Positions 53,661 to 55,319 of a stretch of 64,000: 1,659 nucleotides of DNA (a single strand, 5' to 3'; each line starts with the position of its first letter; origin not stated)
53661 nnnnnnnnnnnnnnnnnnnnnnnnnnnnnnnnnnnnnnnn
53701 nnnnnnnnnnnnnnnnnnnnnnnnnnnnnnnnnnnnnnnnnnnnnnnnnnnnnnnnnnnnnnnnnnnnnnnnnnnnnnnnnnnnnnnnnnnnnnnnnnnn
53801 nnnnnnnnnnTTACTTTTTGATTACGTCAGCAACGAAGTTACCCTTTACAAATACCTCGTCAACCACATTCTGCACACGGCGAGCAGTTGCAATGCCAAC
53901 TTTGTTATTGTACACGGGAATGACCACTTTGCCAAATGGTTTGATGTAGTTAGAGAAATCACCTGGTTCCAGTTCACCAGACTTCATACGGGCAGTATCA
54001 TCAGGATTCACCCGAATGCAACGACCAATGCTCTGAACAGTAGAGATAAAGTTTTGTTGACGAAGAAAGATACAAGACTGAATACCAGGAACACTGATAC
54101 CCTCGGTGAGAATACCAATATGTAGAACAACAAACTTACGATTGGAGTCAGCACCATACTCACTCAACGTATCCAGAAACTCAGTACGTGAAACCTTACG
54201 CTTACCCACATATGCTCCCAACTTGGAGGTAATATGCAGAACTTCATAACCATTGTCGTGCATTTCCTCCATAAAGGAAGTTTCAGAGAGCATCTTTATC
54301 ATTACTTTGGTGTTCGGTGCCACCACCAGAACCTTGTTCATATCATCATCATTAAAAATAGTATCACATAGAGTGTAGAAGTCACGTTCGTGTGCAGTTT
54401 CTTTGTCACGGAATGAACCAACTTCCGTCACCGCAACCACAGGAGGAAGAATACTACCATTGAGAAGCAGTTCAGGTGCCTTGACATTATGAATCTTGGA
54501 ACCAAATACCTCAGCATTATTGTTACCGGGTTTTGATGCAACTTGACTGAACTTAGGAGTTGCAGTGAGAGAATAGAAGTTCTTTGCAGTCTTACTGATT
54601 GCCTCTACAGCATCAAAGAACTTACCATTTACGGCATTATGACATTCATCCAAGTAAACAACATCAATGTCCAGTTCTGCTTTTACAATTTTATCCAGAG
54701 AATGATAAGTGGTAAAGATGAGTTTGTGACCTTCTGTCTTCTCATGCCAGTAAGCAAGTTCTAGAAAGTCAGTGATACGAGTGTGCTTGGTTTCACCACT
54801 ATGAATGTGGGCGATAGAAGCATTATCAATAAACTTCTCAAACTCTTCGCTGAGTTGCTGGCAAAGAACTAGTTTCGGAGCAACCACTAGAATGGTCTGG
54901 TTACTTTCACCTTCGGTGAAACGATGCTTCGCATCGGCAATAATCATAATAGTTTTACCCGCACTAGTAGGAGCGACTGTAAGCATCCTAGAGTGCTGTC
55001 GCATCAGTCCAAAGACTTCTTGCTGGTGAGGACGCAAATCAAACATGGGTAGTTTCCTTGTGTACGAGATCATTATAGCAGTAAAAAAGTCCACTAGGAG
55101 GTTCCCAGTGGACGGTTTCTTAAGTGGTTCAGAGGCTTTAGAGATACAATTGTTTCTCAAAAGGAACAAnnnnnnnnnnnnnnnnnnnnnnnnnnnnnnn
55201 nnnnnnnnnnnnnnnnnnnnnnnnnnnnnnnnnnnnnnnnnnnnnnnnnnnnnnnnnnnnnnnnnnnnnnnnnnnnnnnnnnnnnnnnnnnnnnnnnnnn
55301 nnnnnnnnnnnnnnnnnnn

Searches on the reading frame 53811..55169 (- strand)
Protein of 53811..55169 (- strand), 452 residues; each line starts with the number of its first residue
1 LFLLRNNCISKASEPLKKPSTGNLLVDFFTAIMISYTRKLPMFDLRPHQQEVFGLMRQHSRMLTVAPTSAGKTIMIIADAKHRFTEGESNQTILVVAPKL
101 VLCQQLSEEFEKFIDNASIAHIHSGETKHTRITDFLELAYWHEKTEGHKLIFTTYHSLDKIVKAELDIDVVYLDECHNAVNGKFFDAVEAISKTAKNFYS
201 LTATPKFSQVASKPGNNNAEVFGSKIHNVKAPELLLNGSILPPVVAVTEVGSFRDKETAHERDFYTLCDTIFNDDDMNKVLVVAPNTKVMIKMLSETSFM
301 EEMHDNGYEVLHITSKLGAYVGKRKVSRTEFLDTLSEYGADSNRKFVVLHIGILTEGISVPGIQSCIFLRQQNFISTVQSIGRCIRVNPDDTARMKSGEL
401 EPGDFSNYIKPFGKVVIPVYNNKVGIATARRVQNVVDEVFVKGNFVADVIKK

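Call 7: search_protein_families(library=phrogs, proteins=[window:53811-55169:-])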
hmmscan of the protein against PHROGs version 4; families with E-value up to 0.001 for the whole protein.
window:53811-55169:- (452 aa): 9 families
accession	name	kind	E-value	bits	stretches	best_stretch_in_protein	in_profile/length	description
phrog_16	-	DNA, RNA and nucleotide metabolism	1.5e-58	199.9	1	40-391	268-590/986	DNA helicase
phrog_62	-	DNA, RNA and nucleotide metabolism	4.7e-22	78.4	1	37-205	689-849/1881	DNA helicase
phrog_16259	-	DNA, RNA and nucleotide metabolism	9.8e-12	45.8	1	19-130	92-202/330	DNA helicase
phrog_3830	-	unknown function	2.4e-10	40.3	1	71-228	302-456/1032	-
phrog_9690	-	DNA, RNA and nucleotide metabolism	1.2e-09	38.7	1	169-392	42-261/306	DNA helicase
phrog_6819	-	DNA, RNA and nucleotide metabolism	2.1e-07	30.8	1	47-179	23-146/645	Holliday junction branch migration helicase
phrog_2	-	head and packaging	3.4e-05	23.8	1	38-194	260-391/807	terminase large subunit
phrog_16694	-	unknown function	3.9e-05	22.8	0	55-126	290-362/1010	-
phrog_2467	-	unknown function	0.00035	20.6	1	68-190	17-136/502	-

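Call 12: search_dna_similar(query=window:53811-55169:-, collection=phages, mode=protein, max_rows=15)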
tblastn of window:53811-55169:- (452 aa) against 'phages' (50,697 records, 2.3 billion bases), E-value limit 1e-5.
Records with a match: 426; places in all: 452; records where one place covers at least 80% of the query: 419.
Best place of each record, by identity: <60% 426.
By first word of the organism name: Synechococcus 335; Cyanophage 61; Prochlorococcus 18; Marine 6; Pectobacterium 2; Bacillus 2; Variovorax 1; Aeromonas 1.
By host as written in the record: - 163; Synechococcus 107; Synechococcus sp. 27; Synechococcus sp. WH7803 26; Synechococcus sp. WH8102 17; Synechococcus sp. WH 7803 14; Synechococcus sp. MW02 10; Synechococcus sp. WH8109 6; and 25 more.
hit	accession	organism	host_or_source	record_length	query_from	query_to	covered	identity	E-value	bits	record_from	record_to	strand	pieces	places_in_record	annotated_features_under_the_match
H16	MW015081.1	Synechococcus phage S-SRM01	Synechococcus sp. KCZYC6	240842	41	452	91%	48.5%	4e-128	414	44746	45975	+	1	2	DEAD/DEAH box helicase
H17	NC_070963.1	Synechococcus phage S-SRM01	Synechococcus sp. KCZYC6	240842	41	452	91%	48.5%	4e-128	414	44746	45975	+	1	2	DEAD/DEAH box helicase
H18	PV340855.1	Synechococcus phage Sf-FR1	Synechococcus sp. WH8102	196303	1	449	99%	42.1%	8e-103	341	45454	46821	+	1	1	DNA helicase | hypothetical protein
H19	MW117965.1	Synechococcus phage S-H38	Synechococcus sp. MW02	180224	26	443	92%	44.3%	1e-103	344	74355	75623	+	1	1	DNA helicase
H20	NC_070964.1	Synechococcus phage S-H38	Synechococcus sp. MW02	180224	26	443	92%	44.3%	1e-103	344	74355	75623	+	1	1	DNA helicase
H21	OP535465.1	Synechococcus phage S-CREM1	Synechococcus sp. CB0101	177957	27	443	92%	44.2%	2e-99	332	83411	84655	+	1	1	DNA helicase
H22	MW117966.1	Synechococcus phage S-H9-1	Synechococcus sp. MW02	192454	28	443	92%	43.7%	2e-95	320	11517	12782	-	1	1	DNA helicase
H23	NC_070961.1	Synechococcus phage S-H9-1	Synechococcus sp. MW02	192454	28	443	92%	43.7%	2e-95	320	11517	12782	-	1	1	DNA helicase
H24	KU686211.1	Synechococcus phage S-WAM2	Synechococcus sp.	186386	28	443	92%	43.4%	4e-95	319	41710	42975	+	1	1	DNA helicase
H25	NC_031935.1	Synechococcus phage S-WAM2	Synechococcus sp.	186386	28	443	92%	43.4%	4e-95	319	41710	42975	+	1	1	DNA helicase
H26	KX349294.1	Cyanophage S-RIM44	Synechococcus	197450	36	443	90%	43.6%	4e-100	334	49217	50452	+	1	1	DNA helicase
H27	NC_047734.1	Cyanophage S-RIM44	Synechococcus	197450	36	443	90%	43.6%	4e-100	334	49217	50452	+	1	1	DNA helicase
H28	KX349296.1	Cyanophage S-RIM44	Synechococcus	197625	36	443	90%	43.6%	4e-100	334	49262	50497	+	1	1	DNA helicase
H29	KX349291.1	Cyanophage S-RIM44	Synechococcus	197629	36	443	90%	43.6%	4e-100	334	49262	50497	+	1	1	DNA helicase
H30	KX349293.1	Cyanophage S-RIM44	Synechococcus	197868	36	443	90%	43.6%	4e-100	334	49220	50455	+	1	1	DNA helicase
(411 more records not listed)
